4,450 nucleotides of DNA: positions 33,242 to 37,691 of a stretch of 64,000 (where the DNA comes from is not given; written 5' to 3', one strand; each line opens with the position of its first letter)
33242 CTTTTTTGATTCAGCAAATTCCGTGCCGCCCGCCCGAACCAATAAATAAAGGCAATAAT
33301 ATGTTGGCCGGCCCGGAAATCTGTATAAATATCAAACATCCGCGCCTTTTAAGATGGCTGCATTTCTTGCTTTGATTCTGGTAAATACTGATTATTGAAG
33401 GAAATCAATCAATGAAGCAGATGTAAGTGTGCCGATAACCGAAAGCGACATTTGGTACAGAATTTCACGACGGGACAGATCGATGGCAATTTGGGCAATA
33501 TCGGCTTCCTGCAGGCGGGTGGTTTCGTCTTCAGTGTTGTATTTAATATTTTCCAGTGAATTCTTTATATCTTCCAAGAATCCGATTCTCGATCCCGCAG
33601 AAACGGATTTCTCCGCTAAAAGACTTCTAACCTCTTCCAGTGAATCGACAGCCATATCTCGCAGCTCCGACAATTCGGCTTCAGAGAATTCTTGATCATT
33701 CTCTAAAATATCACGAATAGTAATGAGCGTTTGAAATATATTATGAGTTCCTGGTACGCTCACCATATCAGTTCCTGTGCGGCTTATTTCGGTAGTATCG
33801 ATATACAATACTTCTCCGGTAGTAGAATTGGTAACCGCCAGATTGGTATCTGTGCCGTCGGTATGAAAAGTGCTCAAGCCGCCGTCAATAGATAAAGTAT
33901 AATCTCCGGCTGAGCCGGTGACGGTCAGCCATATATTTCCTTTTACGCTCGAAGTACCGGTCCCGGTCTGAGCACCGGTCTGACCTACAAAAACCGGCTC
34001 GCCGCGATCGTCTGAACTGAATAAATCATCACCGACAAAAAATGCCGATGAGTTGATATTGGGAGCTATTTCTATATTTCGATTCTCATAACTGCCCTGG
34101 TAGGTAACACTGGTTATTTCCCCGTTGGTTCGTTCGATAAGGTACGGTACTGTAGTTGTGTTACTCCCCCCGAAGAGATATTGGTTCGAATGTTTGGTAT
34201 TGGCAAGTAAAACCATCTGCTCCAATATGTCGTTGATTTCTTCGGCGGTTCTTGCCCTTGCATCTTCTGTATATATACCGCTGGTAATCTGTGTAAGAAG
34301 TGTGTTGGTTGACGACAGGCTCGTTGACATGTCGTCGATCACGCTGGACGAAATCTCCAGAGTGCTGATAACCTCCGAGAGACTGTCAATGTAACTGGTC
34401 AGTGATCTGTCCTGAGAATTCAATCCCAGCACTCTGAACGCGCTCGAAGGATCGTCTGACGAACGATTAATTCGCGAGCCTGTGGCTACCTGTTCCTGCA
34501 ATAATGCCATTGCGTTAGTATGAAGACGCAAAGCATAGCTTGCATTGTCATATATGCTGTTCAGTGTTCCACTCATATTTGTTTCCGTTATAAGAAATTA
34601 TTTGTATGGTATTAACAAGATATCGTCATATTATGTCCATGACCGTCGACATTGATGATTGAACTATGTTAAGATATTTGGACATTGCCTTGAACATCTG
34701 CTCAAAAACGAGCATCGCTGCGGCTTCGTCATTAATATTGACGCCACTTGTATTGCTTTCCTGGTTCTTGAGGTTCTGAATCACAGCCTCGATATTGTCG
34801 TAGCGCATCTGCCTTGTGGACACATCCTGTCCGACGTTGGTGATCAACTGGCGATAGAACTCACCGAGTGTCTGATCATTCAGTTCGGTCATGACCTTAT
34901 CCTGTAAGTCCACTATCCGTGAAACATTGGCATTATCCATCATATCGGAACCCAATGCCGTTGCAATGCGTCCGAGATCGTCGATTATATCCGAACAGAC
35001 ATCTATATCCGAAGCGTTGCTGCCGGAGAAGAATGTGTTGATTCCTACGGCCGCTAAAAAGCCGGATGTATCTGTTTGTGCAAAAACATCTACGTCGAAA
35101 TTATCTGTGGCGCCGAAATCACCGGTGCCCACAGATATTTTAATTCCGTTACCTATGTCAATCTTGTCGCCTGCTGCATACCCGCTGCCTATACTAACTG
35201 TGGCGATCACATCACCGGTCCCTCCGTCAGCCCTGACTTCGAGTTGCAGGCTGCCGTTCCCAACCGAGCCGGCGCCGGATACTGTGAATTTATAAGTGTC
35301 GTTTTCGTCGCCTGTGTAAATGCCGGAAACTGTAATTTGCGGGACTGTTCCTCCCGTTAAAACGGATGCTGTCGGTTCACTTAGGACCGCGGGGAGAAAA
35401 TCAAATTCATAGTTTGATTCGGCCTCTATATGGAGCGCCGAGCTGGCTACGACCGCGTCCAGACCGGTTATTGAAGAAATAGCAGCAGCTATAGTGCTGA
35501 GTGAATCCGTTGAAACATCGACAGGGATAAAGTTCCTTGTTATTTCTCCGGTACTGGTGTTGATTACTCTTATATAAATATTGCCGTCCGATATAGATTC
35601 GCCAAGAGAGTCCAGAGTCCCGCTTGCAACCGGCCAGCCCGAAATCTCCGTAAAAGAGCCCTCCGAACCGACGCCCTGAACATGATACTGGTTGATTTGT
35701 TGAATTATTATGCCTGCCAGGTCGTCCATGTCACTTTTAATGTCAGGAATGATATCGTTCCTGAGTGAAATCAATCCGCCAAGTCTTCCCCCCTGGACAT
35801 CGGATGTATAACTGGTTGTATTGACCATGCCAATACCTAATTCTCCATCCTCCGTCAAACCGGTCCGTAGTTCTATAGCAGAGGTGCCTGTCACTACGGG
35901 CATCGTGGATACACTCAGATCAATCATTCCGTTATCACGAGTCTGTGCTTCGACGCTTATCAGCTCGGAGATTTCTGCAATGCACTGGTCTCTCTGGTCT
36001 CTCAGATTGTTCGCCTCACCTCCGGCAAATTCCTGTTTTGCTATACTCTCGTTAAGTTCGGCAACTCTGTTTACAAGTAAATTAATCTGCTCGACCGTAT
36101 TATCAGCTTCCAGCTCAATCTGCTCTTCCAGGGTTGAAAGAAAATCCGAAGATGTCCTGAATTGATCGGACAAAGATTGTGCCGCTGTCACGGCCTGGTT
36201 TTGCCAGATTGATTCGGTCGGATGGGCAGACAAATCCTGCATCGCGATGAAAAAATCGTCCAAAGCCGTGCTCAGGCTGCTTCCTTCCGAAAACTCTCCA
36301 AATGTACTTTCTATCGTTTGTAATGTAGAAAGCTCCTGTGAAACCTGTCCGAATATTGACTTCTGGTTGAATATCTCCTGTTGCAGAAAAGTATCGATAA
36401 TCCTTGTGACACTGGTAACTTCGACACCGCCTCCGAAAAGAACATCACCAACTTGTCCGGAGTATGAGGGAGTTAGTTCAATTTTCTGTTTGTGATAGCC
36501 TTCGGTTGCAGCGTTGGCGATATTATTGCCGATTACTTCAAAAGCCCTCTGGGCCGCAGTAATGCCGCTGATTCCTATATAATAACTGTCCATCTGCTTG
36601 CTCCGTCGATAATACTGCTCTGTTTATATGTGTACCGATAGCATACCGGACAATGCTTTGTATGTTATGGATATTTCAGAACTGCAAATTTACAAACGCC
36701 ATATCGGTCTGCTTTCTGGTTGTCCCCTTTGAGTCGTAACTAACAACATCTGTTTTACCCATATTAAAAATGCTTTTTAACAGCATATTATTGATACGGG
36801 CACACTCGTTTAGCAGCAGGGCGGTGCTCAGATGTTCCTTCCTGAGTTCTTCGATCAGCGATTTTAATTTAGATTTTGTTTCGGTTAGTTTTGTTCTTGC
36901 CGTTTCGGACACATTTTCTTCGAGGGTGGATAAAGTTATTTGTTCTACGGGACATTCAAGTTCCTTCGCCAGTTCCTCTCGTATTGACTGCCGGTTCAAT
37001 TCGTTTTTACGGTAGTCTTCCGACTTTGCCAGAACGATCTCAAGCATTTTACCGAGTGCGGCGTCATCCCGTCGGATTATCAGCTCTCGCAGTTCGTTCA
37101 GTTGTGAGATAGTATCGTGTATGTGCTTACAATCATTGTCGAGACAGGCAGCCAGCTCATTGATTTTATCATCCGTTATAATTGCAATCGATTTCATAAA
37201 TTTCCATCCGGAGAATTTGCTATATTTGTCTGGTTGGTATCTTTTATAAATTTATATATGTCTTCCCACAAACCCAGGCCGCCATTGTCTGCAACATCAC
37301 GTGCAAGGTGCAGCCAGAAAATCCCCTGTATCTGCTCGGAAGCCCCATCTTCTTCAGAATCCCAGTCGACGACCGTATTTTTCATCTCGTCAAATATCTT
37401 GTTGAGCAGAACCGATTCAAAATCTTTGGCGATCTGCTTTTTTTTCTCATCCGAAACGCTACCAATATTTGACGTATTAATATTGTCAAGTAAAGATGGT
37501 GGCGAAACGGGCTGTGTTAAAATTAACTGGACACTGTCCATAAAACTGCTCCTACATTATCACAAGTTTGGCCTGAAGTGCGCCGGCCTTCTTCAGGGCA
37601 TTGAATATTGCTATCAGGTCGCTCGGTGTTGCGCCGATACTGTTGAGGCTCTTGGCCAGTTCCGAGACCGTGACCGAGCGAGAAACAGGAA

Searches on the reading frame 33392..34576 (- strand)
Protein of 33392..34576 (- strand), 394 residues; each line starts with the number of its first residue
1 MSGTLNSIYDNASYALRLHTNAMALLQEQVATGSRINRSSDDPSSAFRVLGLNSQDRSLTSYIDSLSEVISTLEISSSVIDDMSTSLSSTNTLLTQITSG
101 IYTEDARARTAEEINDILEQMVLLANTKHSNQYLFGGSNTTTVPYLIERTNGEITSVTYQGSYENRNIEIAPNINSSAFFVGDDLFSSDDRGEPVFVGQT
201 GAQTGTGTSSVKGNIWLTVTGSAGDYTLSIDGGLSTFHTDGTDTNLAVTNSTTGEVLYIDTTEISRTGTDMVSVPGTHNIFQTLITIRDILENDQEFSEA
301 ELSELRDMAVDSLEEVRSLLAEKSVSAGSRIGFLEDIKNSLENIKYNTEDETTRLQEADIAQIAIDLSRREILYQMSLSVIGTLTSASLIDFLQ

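Call 5: search_protein_families(library=pfam, proteins=[window:33392-34576:-], max_evalue=0.01)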
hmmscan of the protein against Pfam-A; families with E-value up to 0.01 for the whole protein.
window:33392-34576:- (394 aa): 2 families
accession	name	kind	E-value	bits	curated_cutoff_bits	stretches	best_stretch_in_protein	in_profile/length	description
PF00669.25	Flagellin_N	-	2e-17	64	26.6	1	8-140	6-139/139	Bacterial flagellin N-terminal helical region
PF00700.27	Flagellin_C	-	0.0032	18.2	23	1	334-393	25-86/86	Bacterial flagellin C-terminal helical region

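Call 8: find_encoding_contigs(protein=window:33392-34576:-, flank=10000, max_places=6)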
Protein window:33392-34576:- (394 aa): no gene with exactly this product is on record in the collection.

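Call 12: search_protein_families(library=ncbifam, proteins=[window:33392-34576:-], max_evalue=0.001)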
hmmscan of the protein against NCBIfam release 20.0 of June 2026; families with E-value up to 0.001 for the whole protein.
window:33392-34576:- (394 aa): 17 families
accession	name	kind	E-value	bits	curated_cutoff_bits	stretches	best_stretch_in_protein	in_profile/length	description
TIGR02550.1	flagell_flgL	equivalog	1.7e-49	169.2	127.2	1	8-393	7-387/387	flagellar hook-associated protein FlgL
NF005187.0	PRK06663.1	equivalog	1.1e-31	110.1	337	2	9-189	10-201/419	flagellar hook-associated protein 3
NF009361.0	PRK12717.1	equivalog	2.6e-25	89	407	2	19-186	19-183/524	flagellar hook-associated protein 3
NF005980.0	PRK08073.1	equivalog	5.9e-22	78.3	291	1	23-187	23-179/287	flagellar hook-associated protein 3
NF006489.0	PRK08913.1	equivalog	2.6e-16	59.9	217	1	20-393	22-302/303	flagellin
NF006265.0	PRK08412.1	equivalog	5e-15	54.7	749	1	4-190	4-182/827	flagellar hook-associated protein FlgL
NF009362.0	PRK12718.1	equivalog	1.5e-12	47.3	602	1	7-210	7-209/510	flagellar hook-associated protein FlgL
NF011282.0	PRK14692.1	equivalog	2.3e-12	46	878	1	23-191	23-183/749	flagellar hook-associated protein FlgL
NF038071.1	lat_flg_LafA_2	exception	2e-11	43.8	365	2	296-382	184-270/284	lateral flagellin LafA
NF033376.1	lat_flg_LafA_1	exception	2.2e-11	43.6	440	1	20-231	21-222/304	lateral flagellin LafA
NF004669.0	PRK06008.1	equivalog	1.6e-06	27.7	230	1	27-145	30-145/348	flagellar hook-associated family protein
NF006466.0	PRK08869.1-1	subfamily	4.6e-06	26.4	426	0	19-139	21-142/377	flagellin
NF009447.0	PRK12805.1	equivalog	1.2e-05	25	404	1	15-132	15-132/287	FliC/FljB family flagellin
NF009445.0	PRK12803.1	equivalog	1.4e-05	24.5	450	1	11-133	11-133/335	flagellin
NF006469.0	PRK08869.1-4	equivalog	9e-05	22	627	0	335-382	316-363/377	flagellin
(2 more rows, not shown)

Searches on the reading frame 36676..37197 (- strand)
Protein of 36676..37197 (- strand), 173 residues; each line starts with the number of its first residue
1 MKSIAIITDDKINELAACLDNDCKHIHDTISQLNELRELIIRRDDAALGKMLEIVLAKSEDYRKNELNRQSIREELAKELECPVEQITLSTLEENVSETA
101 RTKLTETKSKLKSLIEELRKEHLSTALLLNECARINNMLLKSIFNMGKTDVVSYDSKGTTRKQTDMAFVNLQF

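Call 9: search_protein_families(library=pfam, proteins=[window:36676-37197:-], max_evalue=0.01)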
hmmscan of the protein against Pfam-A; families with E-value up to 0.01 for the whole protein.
window:36676-37197:- (173 aa): 2 families
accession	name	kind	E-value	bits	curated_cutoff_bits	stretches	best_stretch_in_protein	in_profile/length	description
PF05130.17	FlgN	-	2.6e-08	34.8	30.5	1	12-161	3-146/147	FlgN protein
PF25212.1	HVO_A0114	-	0.0035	17.5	27.6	0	8-41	35-68/84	HVO_A0114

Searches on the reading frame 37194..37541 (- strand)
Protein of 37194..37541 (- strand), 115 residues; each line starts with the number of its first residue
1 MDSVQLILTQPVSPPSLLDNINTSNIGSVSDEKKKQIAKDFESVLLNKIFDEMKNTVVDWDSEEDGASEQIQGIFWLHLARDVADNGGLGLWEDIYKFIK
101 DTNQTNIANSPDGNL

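Call 9: search_protein_families(library=pfam, proteins=[window:37194-37541:-], max_evalue=0.01)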
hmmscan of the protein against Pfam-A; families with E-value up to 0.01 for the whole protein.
window:37194-37541:- (115 aa): 0 families

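Call 13: search_protein_families(library=ncbifam, proteins=[window:37194-37541:-], max_evalue=0.01)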
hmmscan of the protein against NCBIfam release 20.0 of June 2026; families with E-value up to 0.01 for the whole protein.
window:37194-37541:- (115 aa): 2 families
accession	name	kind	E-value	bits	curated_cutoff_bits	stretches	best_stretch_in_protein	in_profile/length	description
TIGR02541.1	flagell_FlgJ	equivalog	6.8e-06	26.1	193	1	30-105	19-94/294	flagellar assembly peptidoglycan hydrolase FlgJ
NF009431.0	PRK12790.1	equivalog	2.9e-05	24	110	1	27-98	33-105/115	flagellar assembly peptidoglycan hydrolase FlgJ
